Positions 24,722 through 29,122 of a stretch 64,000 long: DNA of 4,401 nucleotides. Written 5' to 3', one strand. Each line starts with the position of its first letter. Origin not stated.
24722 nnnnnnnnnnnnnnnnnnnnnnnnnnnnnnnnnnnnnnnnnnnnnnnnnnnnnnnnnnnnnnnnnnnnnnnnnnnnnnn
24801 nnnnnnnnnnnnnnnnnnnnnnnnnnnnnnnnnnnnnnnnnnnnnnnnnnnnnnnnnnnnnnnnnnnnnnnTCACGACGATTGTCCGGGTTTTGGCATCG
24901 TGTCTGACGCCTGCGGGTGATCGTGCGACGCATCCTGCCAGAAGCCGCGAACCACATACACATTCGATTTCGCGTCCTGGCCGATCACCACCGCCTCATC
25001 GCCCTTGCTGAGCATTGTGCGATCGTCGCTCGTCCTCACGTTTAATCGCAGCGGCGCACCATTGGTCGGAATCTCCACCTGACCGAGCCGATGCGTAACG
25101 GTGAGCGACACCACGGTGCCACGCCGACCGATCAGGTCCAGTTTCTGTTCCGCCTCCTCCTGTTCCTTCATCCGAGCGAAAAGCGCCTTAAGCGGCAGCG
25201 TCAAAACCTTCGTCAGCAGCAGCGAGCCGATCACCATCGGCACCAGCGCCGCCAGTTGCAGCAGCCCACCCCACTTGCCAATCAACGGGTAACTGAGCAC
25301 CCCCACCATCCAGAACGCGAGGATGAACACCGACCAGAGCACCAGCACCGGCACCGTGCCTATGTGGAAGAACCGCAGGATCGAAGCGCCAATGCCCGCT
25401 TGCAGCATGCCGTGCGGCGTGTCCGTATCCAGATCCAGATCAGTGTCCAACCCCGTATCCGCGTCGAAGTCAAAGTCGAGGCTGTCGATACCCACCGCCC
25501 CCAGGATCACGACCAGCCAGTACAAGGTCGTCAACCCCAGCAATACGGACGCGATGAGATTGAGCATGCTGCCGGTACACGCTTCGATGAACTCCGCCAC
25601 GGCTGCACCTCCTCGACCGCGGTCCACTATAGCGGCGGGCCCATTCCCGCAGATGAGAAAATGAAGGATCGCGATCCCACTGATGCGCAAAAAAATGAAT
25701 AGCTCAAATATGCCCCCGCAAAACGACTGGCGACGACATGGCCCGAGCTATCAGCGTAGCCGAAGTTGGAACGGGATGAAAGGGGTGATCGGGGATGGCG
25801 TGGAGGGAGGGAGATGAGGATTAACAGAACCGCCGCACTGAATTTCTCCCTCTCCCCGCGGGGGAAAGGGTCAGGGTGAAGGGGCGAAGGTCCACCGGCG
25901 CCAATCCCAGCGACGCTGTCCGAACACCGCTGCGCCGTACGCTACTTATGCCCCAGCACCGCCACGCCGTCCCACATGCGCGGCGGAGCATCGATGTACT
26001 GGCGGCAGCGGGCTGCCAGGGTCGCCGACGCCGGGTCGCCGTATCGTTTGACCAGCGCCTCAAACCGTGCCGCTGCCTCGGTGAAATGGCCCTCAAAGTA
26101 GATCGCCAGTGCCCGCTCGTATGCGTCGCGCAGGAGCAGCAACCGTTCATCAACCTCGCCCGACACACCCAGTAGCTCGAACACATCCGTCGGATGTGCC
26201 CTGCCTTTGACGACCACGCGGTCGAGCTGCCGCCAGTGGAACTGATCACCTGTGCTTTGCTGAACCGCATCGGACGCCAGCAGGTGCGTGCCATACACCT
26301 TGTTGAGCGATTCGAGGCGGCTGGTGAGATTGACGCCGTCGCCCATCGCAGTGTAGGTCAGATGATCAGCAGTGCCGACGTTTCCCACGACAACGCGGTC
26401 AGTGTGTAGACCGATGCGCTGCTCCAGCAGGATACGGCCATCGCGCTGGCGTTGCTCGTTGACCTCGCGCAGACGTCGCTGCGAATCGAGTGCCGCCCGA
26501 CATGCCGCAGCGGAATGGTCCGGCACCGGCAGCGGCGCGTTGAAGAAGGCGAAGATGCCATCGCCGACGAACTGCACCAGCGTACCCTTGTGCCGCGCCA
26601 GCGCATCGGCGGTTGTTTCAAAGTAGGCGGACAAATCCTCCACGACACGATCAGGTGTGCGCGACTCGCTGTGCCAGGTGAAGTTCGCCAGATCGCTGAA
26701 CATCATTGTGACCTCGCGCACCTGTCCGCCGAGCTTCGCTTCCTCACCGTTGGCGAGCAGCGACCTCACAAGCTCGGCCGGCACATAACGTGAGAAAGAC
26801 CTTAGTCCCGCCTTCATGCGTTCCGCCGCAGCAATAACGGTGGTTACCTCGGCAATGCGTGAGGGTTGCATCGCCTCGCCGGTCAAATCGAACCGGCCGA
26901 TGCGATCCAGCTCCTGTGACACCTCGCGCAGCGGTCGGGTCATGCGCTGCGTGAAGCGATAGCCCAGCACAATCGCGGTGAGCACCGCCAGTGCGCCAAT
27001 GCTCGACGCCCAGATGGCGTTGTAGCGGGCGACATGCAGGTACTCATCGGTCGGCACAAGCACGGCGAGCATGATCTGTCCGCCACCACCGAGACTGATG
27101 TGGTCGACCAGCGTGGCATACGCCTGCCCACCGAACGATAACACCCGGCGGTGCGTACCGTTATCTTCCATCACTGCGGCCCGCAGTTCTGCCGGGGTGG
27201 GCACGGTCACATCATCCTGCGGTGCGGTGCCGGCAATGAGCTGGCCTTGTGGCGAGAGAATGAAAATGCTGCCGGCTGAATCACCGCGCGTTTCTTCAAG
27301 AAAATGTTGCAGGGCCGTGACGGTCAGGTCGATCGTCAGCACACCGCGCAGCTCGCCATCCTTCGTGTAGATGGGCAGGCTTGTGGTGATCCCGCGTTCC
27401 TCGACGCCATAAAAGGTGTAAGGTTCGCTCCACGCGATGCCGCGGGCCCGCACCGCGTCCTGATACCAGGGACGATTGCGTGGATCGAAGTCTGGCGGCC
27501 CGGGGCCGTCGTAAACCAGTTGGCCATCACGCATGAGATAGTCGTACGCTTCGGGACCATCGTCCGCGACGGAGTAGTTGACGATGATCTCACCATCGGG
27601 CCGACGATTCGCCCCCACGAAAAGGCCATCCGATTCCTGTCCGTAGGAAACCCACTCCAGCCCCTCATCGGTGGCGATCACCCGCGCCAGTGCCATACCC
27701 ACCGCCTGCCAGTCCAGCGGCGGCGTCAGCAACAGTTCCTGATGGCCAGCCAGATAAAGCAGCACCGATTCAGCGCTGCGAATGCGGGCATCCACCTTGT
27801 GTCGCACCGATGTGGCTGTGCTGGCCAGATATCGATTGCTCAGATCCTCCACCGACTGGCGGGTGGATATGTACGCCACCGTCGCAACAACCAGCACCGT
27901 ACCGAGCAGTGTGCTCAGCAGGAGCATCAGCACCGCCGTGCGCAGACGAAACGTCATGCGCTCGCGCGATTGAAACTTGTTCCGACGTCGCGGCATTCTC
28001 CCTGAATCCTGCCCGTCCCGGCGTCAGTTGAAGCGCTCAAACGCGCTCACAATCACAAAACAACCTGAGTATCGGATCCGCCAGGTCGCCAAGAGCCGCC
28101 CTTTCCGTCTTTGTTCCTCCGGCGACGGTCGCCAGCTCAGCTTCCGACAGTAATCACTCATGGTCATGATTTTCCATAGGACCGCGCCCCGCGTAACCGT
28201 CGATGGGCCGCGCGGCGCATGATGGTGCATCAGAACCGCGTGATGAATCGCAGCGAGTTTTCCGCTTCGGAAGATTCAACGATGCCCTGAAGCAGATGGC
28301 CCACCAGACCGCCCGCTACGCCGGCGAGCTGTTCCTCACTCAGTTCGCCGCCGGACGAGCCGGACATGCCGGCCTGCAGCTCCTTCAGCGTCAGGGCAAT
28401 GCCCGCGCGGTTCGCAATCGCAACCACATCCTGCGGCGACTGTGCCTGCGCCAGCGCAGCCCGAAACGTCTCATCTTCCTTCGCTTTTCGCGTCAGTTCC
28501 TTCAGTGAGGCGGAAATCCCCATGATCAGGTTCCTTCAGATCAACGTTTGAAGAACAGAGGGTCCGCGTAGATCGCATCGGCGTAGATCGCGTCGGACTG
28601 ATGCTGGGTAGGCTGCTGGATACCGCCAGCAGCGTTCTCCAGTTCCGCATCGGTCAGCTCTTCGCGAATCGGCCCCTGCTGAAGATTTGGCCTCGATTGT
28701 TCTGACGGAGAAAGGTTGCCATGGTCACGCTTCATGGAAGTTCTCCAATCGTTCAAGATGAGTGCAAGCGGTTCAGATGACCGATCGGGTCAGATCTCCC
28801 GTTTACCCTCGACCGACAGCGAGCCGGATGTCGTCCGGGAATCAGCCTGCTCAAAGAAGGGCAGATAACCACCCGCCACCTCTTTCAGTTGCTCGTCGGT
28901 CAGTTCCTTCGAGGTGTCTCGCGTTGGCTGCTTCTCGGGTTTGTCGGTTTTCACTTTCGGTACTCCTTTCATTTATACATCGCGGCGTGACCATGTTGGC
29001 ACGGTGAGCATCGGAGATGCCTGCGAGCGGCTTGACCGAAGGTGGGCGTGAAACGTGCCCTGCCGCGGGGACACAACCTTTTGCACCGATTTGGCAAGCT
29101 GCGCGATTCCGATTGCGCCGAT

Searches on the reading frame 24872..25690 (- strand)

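Call 8: search_protein_families(library=pfam, proteins=[window:24872-25690:-], max_evalue=0.01)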
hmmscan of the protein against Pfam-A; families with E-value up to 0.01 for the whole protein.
window:24872-25690:- (272 aa): 1 family
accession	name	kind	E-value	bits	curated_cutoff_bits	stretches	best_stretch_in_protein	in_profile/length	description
PF21001.2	YqiJ_N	-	0.0001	22.9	23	1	49-149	10-102/116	Inner membrane protein YqiJ, N-terminal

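Call 74: search_protein_families(library=ncbifam, proteins=[window:24872-25690:-], max_evalue=0.00001)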
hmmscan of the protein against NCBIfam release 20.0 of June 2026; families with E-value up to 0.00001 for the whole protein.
window:24872-25690:- (272 aa): 0 families

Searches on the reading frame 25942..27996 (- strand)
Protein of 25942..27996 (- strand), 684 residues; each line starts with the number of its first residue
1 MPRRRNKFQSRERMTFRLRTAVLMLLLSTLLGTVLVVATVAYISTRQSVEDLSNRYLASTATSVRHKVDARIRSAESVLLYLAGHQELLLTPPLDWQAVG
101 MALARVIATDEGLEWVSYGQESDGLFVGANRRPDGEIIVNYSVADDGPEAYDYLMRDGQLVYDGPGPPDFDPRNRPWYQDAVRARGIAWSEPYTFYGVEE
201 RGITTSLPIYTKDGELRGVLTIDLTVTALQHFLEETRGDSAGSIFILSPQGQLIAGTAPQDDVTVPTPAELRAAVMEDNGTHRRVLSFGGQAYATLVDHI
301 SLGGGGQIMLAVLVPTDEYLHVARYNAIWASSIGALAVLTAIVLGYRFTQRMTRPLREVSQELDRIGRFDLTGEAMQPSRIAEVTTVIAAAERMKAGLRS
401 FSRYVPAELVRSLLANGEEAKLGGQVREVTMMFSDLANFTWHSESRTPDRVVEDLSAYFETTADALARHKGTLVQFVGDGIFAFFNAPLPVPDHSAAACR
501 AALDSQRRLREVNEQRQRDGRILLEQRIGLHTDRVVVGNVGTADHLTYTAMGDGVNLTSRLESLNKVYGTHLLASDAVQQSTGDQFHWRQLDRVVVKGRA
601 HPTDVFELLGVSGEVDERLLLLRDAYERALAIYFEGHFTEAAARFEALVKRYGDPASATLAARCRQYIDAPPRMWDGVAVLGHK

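Call 8: search_protein_families(library=pfam, proteins=[window:25942-27996:-], max_evalue=0.01)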
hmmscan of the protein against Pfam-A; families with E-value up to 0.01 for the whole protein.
window:25942-27996:- (684 aa): 3 families
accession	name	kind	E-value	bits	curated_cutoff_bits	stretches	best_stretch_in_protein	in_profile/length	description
PF00211.25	Guanylate_cyc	-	1.5e-18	67.5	21.9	1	426-601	6-175/183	Adenylate and Guanylate cyclase catalytic domain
PF02743.24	dCache_1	-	3.6e-18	66.4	45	1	51-278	5-206/240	Cache domain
PF22673.2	MCP-like_PDC_1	-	4.7e-12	46.8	27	1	158-230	41-112/113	Methyl-accepting chemotaxis protein-like, first PDC sensor domain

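Call 9: search_protein_families(library=ncbifam, proteins=[window:25942-27996:-], max_evalue=1)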
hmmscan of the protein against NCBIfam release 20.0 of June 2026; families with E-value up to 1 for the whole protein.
window:25942-27996:- (684 aa): 7 families
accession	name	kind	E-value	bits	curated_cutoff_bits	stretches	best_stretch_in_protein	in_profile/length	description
NF052458.1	PhdiestGepA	equivalog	3.9e-20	71.6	1200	1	15-261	5-254/840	phosphodiesterase GepA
TIGR03903.1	TOMM_kin_cyc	equivalog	6.1e-05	21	705.75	1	409-610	267-464/1267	TOMM system kinase/cyclase fusion protein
NF011955.1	PRK15426.1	equivalog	0.00011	20.5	408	1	176-260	206-295/564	cellulose biosynthesis regulator diguanylate cyclase DgcQ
TIGR01386.1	cztS_silS_copS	subfamily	0.0027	16.8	292.55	1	216-377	54-213/457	heavy metal sensor histidine kinase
NF012226.0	AdeS_HK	equivalog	0.036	13.2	500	1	321-396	53-129/353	two-component sensor histidine kinase AdeS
NF007004.0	PRK09467.1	equivalog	0.055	12.3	415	1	338-401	166-228/440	two-component system sensor histidine kinase EnvZ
NF008318.0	PRK11107.1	equivalog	0.12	10.3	890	1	320-369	169-219/920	two-component sensor histidine kinase BarA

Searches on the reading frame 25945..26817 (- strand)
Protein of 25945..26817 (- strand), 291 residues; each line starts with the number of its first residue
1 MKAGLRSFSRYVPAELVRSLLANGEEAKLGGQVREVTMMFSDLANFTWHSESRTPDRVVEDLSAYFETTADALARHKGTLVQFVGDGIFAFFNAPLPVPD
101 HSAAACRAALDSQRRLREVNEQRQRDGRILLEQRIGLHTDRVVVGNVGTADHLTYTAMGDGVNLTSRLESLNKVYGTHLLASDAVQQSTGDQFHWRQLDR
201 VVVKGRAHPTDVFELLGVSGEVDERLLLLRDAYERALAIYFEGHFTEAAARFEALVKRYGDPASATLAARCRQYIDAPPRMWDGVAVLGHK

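Call 64: search_solved_structures(query=window:25945-26817:-, max_evalue=0.00001, show_alignments=2)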
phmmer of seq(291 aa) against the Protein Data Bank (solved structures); distinct sequences matched with E-value up to 0.00001: 40.
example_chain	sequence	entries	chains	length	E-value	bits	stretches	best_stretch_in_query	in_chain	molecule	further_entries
6fht_A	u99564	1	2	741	2.2e-36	128.8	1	7-220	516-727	Bacteriophytochrome,Adenylate cyclase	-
2w01_A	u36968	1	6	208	8.3e-33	117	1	27-219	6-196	ADENYLATE CYCLASE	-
3r5g_A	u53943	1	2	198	1.8e-18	70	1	29-216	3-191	CyaB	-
5x4t_A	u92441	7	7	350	4.7e-17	65.3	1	31-215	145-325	Photoactivated adenylyl cyclase | Family 3 adenylate cyclase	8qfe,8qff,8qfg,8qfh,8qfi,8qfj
9f1z_A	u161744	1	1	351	4.7e-17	65.3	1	31-215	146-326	Family 3 adenylate cyclase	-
5x4u_A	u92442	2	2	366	5.1e-17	65.2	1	31-215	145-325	Photoactivated adenylyl cyclase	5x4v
4yus_A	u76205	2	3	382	5.7e-17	65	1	31-215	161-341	Family 3 adenylate cyclase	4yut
9f1w_A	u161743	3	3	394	6.2e-17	64.9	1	31-215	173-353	Family 3 adenylate cyclase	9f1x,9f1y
4p2m_A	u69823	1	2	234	3.9e-15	59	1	12-207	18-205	Adenylate cyclase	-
7yz9_A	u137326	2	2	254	5e-15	58.7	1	12-207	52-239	Adenylate cyclase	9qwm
4p2x_A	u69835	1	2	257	5e-15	58.7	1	12-207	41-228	Adenylate cyclase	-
4p2f_A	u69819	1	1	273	5.2e-15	58.6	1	12-207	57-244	Adenylate cyclase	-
1yk9_A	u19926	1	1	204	8.9e-15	57.9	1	33-207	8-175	Adenylate cyclase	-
6sir_A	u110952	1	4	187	1.9e-14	56.8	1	32-207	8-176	Nucleotide cyclase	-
7yzi_A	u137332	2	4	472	2.3e-14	56.5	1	12-207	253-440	Adenylate cyclase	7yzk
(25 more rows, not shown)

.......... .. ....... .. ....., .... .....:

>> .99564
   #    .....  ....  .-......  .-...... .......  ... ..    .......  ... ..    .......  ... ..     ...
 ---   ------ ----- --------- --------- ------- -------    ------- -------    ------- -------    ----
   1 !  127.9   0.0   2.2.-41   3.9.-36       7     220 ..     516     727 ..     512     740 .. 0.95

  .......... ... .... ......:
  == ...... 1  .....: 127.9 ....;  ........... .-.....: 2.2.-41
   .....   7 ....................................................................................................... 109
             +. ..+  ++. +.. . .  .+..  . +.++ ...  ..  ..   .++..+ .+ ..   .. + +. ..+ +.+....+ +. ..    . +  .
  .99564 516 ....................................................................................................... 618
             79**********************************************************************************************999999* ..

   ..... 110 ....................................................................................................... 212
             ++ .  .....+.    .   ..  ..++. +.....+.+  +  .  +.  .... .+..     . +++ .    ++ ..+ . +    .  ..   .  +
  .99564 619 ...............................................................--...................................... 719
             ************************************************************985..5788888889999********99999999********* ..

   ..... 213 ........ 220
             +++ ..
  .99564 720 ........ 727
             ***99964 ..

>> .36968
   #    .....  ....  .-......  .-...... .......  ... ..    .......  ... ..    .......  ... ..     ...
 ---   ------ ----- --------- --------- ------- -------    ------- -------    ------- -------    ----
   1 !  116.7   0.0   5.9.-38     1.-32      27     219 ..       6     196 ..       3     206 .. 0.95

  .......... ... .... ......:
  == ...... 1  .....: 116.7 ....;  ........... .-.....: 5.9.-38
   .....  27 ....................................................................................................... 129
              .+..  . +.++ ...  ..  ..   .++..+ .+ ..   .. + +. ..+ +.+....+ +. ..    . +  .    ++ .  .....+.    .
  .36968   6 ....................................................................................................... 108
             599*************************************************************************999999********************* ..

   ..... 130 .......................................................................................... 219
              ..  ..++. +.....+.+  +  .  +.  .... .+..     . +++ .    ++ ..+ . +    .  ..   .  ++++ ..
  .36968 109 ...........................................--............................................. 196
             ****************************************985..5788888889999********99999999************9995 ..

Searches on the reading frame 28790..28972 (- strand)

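Call 8: search_protein_families(library=pfam, proteins=[window:28790-28972:-], max_evalue=0.01)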
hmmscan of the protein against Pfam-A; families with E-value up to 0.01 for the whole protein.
window:28790-28972:- (60 aa): 0 families

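Call 9: search_protein_families(library=ncbifam, proteins=[window:28790-28972:-], max_evalue=1)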
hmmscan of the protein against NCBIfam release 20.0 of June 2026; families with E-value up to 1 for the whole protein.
window:28790-28972:- (60 aa): 9 families
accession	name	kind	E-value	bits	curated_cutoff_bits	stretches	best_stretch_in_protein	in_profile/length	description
NF000539.0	plantaricin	subfamily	0.0025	18.3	29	1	11-42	12-40/69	plantaricin C family lantibiotic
TIGR03949.1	bact_IIb_cerein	subfamily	0.0054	16.5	21.5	1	22-38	2-18/45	class IIb bacteriocin, lactobin A/cerein 7B family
TIGR03793.1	leader_NHLP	domain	0.027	14.3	50.9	1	20-35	63-77/77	NHLP leader peptide family RiPP precursor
NF038167.1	cyan_ocin_like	subfamily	0.047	13.9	32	1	22-43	9-23/72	CTB family bacteriocin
NF038153.1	lant_leader_L1a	domain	0.049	13.8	22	1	23-35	20-32/32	class I lanthipeptide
TIGR01847.1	bacteriocin_sig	domain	0.06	14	15.7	1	22-35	2-15/15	bacteriocin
NF033383.2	induct_EntF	subfamily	0.11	12.8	35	1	22-35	3-16/40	EntF family bacteriocin induction factor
TIGR04495.1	RiPP_XyeA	equivalog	0.15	12.3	33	1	18-40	21-43/50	XyeA family cyclophane-containing RiPP triceptide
NF033456.1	RiPP_CCRG-2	domain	0.17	11.9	24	1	23-35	5-17/18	CCRG-2 family RiPP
